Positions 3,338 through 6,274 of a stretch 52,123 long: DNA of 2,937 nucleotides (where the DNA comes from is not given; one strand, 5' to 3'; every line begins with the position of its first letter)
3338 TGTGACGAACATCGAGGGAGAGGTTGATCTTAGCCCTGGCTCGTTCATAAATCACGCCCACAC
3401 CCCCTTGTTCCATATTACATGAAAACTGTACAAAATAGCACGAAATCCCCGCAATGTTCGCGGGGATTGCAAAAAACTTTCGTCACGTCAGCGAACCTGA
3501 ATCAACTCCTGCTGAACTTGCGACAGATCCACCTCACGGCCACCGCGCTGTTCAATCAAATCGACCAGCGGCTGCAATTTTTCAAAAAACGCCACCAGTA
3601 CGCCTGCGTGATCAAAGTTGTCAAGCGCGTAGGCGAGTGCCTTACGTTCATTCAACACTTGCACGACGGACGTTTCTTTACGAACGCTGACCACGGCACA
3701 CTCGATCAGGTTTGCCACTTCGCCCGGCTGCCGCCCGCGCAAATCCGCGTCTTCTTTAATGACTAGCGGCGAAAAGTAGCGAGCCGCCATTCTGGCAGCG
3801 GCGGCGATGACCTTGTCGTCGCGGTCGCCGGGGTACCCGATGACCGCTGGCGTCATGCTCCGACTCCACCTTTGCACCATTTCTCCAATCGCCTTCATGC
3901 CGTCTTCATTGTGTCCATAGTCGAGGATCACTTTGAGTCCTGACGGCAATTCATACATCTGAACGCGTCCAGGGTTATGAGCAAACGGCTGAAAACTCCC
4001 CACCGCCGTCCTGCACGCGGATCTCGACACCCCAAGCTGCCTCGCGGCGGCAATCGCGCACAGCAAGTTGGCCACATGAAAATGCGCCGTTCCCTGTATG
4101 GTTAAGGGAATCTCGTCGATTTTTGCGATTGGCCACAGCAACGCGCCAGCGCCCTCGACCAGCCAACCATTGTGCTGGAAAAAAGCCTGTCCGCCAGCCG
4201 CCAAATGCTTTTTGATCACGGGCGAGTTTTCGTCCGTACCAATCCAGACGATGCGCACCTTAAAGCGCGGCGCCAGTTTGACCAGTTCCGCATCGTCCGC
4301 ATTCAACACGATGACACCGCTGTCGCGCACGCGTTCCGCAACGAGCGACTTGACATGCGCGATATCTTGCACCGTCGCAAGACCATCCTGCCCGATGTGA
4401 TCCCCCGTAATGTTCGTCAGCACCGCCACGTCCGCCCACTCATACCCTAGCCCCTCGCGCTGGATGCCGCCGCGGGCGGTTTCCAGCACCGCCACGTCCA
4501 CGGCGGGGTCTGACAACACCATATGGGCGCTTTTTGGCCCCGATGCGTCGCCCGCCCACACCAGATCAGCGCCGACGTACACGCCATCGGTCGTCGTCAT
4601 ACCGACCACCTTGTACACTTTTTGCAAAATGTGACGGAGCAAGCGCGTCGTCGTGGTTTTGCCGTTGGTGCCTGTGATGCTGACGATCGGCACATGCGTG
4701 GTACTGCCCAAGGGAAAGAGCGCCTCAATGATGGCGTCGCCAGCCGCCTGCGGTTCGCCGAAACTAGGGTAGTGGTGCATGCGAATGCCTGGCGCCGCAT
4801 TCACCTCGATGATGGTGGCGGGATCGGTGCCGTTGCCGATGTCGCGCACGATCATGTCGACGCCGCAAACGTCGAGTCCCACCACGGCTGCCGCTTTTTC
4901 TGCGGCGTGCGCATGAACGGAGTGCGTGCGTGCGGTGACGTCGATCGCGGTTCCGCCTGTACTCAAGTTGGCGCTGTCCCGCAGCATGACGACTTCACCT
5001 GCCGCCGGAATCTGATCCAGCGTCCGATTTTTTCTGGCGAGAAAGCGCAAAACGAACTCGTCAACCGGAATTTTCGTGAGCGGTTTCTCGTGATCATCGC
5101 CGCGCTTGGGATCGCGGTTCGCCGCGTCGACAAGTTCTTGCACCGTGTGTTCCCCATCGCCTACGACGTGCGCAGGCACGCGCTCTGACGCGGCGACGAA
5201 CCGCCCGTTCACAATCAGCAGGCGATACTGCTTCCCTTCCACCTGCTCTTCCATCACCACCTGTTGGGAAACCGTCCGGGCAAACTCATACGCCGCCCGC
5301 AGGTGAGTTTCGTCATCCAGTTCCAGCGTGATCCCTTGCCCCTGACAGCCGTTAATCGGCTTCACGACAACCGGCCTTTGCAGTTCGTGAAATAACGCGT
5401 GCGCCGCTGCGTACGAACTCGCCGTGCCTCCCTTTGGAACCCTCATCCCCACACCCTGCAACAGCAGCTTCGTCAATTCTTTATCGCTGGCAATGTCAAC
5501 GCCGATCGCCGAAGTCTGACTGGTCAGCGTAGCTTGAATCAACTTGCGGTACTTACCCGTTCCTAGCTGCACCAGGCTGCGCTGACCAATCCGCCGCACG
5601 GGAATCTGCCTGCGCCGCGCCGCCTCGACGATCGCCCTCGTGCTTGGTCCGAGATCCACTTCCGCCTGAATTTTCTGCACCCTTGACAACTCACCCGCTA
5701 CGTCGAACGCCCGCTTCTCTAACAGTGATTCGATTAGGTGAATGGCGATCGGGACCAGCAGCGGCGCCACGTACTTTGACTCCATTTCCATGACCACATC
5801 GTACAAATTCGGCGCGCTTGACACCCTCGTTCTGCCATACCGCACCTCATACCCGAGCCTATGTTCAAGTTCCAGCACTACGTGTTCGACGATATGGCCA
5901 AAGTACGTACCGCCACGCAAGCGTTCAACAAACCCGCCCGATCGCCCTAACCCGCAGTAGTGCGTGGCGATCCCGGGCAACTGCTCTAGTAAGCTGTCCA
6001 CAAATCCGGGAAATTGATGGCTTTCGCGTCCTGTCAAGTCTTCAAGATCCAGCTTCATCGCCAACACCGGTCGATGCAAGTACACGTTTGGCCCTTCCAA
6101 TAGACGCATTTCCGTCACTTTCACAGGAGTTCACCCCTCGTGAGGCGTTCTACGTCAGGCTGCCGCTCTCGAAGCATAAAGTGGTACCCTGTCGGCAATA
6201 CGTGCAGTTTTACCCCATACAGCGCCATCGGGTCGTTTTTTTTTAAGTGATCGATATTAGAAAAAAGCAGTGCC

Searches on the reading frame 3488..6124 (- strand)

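Call 61: search_protein_families(library=pfam, proteins=[window:3488-6124:-], max_evalue=0.00001)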
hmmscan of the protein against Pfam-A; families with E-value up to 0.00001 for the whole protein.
window:3488-6124:- (878 aa): 6 families
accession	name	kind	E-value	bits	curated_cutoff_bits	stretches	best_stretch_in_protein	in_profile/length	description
PF18921.5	Cyanophycin_syn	-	5.7e-32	110.5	27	1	23-135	2-114/115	Cyanophycin synthase-like N-terminal domain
PF08245.18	Mur_ligase_M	-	2.9e-25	89.8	24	1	483-694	1-200/200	Mur ligase middle domain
PF08443.16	RimK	-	3.1e-11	43.7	21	0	212-316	1-106/188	RimK-like ATP-grasp domain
PF02875.26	Mur_ligase_C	-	8.9e-09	36.7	28.4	1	719-838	1-116/127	Mur ligase, glutamate ligase domain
PF02955.21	GSH-S_ATP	-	3.4e-07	30.3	23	0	243-319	25-106/175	Prokaryotic glutathione synthetase, ATP-grasp domain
PF02655.19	ATP-grasp_3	-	8e-07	29.7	23.2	0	212-305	1-79/160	ATP-grasp domain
